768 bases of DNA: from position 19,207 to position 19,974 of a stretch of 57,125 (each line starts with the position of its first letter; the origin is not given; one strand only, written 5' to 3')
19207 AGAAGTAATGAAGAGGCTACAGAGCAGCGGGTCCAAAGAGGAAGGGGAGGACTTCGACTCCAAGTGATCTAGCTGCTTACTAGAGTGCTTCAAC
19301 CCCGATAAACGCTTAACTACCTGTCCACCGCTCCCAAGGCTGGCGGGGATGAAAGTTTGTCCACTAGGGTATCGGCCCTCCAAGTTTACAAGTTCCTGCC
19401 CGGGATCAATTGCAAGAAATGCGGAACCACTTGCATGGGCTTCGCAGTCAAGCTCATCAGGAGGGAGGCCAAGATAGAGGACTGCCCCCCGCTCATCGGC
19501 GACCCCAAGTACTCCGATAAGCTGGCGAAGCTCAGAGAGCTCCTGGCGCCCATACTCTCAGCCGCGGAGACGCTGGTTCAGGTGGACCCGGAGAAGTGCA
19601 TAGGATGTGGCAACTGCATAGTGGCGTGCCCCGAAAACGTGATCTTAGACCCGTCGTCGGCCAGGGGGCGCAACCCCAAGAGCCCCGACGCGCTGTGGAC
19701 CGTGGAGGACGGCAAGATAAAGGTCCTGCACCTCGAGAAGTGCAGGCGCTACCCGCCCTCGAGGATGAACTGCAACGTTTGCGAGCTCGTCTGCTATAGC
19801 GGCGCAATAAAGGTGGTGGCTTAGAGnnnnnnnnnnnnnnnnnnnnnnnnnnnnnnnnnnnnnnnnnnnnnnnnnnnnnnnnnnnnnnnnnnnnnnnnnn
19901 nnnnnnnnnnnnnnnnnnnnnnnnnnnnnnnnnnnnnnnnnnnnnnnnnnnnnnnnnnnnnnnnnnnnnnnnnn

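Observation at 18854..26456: Fwd(B/D/F)-like pterin module wired to HdrABC-MvhD in an apparent crenarchaeon: candidate non-methanogenic electron-bifurcating complex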

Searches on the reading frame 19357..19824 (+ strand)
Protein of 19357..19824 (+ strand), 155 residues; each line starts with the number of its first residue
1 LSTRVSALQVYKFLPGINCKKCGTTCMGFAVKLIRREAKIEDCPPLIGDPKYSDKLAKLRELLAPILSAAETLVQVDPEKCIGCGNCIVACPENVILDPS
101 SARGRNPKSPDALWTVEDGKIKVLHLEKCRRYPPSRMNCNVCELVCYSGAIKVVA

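Call 3: search_protein_families(library=pfam, proteins=[window:19357-19824:+], max_evalue=0.01)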
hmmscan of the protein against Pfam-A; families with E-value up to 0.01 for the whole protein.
window:19357-19824:+ (155 aa): 15 families
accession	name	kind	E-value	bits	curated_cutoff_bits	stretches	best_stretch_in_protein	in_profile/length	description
PF04060.18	FeS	-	2.7e-13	49.8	23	1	14-45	1-33/33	Putative Fe-S cluster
PF12838.12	Fer4_7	-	4.4e-10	40.3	27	2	80-150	1-52/52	4Fe-4S dicluster domain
PF00037.32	Fer4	-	7.1e-09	35.6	21.1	1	74-96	1-23/24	4Fe-4S binding domain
PF12837.12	Fer4_6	-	7.5e-09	35.6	25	1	74-96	2-24/24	4Fe-4S binding domain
PF12797.12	Fer4_2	-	1.4e-06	28.3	24.5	1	75-93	4-22/22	4Fe-4S binding domain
PF14697.11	Fer4_21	-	7.7e-06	26.4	35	1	75-94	2-21/59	4Fe-4S dicluster domain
PF13484.11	Fer4_16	-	8.5e-06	26.9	30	1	80-146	1-63/66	4Fe-4S double cluster binding domain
PF13187.11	Fer4_9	-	9.2e-06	26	27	1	80-151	1-52/52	4Fe-4S dicluster domain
PF13237.11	Fer4_10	-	3.2e-05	24.2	25.5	1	74-131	2-44/53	4Fe-4S dicluster domain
PF25160.1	LdpA_Fe-S-bd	-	7e-05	23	27.6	1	72-97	19-44/49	LdpA Fe-S cluster-binding domain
PF13459.11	Fer4_15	-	9.4e-05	23.5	22.4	1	74-98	1-25/66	4Fe-4S single cluster domain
PF12800.12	Fer4_4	-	0.00029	21.4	24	1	78-93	1-16/17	4Fe-4S binding domain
PF13370.11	Fer4_13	-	0.0022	19.1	24.5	1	76-93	1-18/58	4Fe-4S single cluster domain of Ferredoxin I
PF13534.11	Fer4_17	-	0.0045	17.9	22.2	1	18-95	1-60/61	4Fe-4S dicluster domain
PF17179.9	Fer4_22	-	0.0083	17.4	27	1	74-94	74-94/95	4Fe-4S dicluster domain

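Call 4: search_protein_families(library=ncbifam, proteins=[window:19357-19824:+], max_evalue=0.01)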
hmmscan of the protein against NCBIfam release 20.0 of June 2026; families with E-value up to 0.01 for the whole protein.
window:19357-19824:+ (155 aa): 54 families (the best 25 are shown)
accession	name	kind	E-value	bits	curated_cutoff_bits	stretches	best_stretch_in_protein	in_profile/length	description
NF003195.0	PRK04165.1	equivalog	9.1e-17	61.1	306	1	5-68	3-62/450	acetyl-CoA decarbonylase/synthase complex subunit gamma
TIGR01944.1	rnfB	subfamily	2e-11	43.8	68.7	1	9-97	39-131/190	RnfABCDGE type electron transport complex subunit B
NF005415.0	PRK06991.1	equivalog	1.3e-08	34.9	281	1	9-97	10-103/284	electron transport complex subunit RsxB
NF005505.0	PRK07118.1-4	equivalog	3.9e-08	33.1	378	2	9-44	42-78/265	Fe-S cluster domain-containing protein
NF003475.0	PRK05113.1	equivalog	7.7e-08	32.4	203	1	9-98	39-132/190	electron transport complex subunit RsxB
NF041836.1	rnfB_Methano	equivalog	1.8e-07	30.9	445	2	9-44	42-78/265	Rnf electron transport complex subunit RnfB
NF005504.0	PRK07118.1-3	equivalog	2e-07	30.6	437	1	70-153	162-238/293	Fe-S cluster domain-containing protein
NF005503.0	PRK07118.1-2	equivalog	2.8e-07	30.1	252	1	70-105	158-194/292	RnfABCDGE type electron transport complex subunit B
NF006446.0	PRK08764.1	equivalog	7.6e-07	29.1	220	1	10-97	12-104/139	Rnf electron transport complex subunit RnfB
NF005506.0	PRK07118.1-5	equivalog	1.4e-06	27.9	388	1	70-97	161-188/279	Fe-S cluster domain-containing protein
NF040864.1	HgcB_ferredoxin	equivalog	1.6e-06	27.9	99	1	74-153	9-63/93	mercury methylation ferredoxin HgcB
NF007205.0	PRK09626.1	equivalog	5.3e-06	26.4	93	1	76-96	51-71/105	2-oxoglutarate-acceptor oxidoreductase subunit OorD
TIGR02179.1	PorD_KorD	subfamily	6.4e-06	26.2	60.05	1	76-97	22-43/78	2-oxoacid:acceptor oxidoreductase, delta subunit, pyruvate/2-ketoisovalerate family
TIGR01971.1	NuoI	subfamily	4.1e-05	23.1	113.05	1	73-96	75-98/121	NADH-quinone oxidoreductase, chain I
TIGR04105.1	FeFe_hydrog_B1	subfamily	4.6e-05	22.3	450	1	69-100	178-209/462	monomeric [FeFe] hydrogenase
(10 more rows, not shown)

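Call 52: search_solved_structures(query=window:19357-19824:+, max_evalue=0.01, show_alignments=1)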
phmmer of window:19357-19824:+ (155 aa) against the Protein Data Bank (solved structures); distinct sequences matched with E-value up to 0.01: 36.
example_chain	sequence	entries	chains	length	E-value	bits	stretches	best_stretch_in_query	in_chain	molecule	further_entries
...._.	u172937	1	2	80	7.1e-10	42.6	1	74-129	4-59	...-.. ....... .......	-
8ahx_B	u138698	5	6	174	3.4e-09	40.4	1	9-100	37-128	Ion-translocating oxidoreductase complex subunit B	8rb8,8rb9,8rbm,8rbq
5t5i_G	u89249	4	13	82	4.6e-09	40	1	76-128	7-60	Tungsten formylmethanofuran dehydrogenase subunit fwdG | Tungsten formylmethanofuran dehydrogenase, subunit G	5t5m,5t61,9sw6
7bkb_L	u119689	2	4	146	5.5e-08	36.4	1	73-125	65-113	Formylmethanofuran dehydrogenase, subunit G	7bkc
4djd_C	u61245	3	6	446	6.9e-06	29.6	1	6-77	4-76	Corrinoid/iron-sulfur protein large subunit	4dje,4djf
8e9g_I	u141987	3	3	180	1.7e-05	28.4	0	74-136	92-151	NADH-quinone oxidoreductase subunit I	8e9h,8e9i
2h9a_A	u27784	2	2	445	2.3e-05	27.9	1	6-51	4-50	Carbon monoxide dehydrogenase corrinoid/iron-sulfur protein, gamma subunit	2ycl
4c1n_A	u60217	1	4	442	2.6e-05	27.8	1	6-51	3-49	CARBON MONOXIDE DEHYDROGENASE CORRINOID/IRON-SULFUR PROTEIN, GAMMA SUBUNIT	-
9mqx_E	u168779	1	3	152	4.5e-05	27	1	71-93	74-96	Fe-S-cluster-containing hydrogenase subunit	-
1hfe_L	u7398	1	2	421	9.1e-05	26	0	79-124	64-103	PROTEIN (FE-ONLY HYDROGENASE (E.C.1.18.99.1) (LARGER SUBUNIT))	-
9r9v_A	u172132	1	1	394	9.4e-05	26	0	79-124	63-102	Periplasmic [Fe] hydrogenase large subunit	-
8bj7_A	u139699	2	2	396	9.5e-05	25.9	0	79-124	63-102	Periplasmic [Fe] hydrogenase large subunit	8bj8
6sg2_AAA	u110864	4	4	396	9.5e-05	25.9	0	79-124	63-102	Periplasmic [Fe] hydrogenase large subunit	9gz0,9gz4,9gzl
9hpx_A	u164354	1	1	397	9.5e-05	25.9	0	79-124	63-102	Periplasmic [Fe] hydrogenase large subunit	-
8rxj_A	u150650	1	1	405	0.0001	25.9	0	79-124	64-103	Periplasmic [Fe] hydrogenase large subunit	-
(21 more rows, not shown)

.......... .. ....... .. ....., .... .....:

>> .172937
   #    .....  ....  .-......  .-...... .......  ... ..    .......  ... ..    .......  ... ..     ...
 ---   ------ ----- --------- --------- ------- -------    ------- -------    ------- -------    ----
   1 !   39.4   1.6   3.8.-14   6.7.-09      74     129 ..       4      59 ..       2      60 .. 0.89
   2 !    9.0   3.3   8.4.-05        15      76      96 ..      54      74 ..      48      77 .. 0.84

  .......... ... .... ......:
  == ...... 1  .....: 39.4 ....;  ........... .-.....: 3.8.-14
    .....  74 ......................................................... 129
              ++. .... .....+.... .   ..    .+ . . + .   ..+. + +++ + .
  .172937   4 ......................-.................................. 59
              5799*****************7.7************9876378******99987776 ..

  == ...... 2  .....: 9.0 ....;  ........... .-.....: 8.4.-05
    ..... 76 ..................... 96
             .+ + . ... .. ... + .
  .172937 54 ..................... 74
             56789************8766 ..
